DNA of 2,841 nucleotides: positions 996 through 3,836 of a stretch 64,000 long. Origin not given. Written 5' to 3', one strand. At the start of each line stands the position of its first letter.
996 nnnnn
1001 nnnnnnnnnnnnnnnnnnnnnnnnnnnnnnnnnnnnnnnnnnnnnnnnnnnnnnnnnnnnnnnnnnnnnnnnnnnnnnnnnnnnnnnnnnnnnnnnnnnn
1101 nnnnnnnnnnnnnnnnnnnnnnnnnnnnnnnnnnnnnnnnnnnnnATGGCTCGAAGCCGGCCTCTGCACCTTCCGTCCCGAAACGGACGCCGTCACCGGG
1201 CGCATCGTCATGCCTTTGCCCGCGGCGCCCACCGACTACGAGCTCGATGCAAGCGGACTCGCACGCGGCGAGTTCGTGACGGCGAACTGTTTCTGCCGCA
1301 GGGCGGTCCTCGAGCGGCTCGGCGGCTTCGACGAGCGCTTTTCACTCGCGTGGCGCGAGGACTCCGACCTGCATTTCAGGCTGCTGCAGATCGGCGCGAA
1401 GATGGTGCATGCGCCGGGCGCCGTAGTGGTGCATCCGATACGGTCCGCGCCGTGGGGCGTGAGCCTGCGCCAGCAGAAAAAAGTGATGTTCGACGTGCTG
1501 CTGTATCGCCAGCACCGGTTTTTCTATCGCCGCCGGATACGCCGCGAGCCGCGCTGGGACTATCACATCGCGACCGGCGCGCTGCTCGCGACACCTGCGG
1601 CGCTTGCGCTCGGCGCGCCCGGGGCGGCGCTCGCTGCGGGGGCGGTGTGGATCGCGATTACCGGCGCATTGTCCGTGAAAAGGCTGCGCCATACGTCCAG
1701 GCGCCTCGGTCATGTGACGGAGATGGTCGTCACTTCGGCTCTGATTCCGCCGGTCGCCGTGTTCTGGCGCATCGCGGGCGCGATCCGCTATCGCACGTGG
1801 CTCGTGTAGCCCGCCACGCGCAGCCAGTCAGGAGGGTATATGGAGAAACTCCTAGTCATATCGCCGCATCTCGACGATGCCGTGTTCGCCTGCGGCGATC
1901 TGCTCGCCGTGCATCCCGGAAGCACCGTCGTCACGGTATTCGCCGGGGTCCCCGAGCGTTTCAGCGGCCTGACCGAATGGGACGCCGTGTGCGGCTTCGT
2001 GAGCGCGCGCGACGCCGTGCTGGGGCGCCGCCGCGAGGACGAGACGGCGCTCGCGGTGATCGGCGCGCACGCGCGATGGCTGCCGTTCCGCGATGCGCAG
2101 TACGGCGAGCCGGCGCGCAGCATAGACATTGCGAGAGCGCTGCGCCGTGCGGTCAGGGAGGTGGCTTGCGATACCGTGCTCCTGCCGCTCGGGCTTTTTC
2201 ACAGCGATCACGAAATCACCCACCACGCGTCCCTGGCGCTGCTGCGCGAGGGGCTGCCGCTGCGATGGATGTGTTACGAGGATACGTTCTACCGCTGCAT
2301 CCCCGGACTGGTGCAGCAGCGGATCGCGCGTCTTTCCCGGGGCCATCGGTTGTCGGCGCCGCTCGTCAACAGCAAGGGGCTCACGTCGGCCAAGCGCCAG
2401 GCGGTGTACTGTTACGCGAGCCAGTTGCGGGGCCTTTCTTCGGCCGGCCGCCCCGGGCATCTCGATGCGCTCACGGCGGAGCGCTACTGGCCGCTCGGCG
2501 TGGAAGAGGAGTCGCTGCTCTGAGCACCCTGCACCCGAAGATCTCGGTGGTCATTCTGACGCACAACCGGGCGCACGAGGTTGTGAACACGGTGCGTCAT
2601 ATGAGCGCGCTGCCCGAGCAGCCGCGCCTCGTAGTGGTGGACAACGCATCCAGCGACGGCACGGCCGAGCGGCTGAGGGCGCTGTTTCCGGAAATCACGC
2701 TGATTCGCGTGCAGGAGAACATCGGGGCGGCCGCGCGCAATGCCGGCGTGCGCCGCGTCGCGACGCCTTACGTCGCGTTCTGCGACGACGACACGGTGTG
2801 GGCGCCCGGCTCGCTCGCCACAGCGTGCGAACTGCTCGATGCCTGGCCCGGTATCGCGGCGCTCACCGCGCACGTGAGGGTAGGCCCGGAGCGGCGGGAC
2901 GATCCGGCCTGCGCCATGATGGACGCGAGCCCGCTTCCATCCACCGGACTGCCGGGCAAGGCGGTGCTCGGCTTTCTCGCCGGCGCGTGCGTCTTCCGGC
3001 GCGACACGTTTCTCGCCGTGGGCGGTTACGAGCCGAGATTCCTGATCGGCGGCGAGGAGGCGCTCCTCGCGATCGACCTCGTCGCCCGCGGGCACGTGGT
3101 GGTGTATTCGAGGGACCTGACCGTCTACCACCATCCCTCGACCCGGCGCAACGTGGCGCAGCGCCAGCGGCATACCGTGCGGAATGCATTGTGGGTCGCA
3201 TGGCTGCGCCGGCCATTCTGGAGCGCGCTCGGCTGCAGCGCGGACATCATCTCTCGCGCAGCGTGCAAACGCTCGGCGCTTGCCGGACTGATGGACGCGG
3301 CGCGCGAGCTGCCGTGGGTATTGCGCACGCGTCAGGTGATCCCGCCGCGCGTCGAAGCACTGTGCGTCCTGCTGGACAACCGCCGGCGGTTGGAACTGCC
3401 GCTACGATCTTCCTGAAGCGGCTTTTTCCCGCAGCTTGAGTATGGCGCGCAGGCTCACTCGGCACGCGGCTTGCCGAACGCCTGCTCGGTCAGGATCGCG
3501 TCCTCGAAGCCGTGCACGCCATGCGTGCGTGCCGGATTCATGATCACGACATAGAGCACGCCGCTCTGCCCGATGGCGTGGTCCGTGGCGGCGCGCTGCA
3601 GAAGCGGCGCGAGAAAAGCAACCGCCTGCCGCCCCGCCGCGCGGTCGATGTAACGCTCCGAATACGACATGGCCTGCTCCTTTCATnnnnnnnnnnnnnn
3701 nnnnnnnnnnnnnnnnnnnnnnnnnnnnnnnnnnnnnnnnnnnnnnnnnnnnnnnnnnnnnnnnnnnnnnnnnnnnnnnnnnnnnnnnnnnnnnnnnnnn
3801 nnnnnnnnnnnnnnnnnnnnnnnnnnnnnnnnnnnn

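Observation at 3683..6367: ATM1-type ABC exporter fused to a degenerate histidine-kinase ATPase domain and an intact receiver domain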

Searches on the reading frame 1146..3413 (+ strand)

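Call 8: search_protein_families(library=pfam, proteins=[window:1146-3413:+], max_evalue=0.001)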
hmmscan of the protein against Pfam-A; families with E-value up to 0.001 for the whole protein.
window:1146-3413:+ (756 aa): 5 families
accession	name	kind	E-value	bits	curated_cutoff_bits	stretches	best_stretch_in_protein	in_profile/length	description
PF00535.33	Glycos_transf_2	-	6.6e-19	68.9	23.3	1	467-582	1-122/168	Glycosyl transferase family 2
PF13641.12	Glyco_tranf_2_3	-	3.6e-13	50.5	27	1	464-675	1-224/230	Glycosyltransferase like family 2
PF10111.15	Glyco_tranf_2_2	-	2.5e-08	34.2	27.3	1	468-562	2-104/276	Glycosyltransferase like family 2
PF13632.12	Glyco_trans_2_3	-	5e-05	23.6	27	1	542-699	1-172/198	Glycosyl transferase family group 2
PF13704.12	Glyco_tranf_2_4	-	0.00041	21.2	27.5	0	474-536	2-62/98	Glycosyl transferase family 2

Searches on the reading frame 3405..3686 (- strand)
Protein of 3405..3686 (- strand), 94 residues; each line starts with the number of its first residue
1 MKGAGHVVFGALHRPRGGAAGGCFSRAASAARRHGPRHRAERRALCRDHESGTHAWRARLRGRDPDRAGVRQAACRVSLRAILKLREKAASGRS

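Call 7: search_protein_families(library=pfam, proteins=[window:3405-3686:-], max_evalue=0.001)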
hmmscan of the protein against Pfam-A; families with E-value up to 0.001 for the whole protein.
window:3405-3686:- (94 aa): 0 families
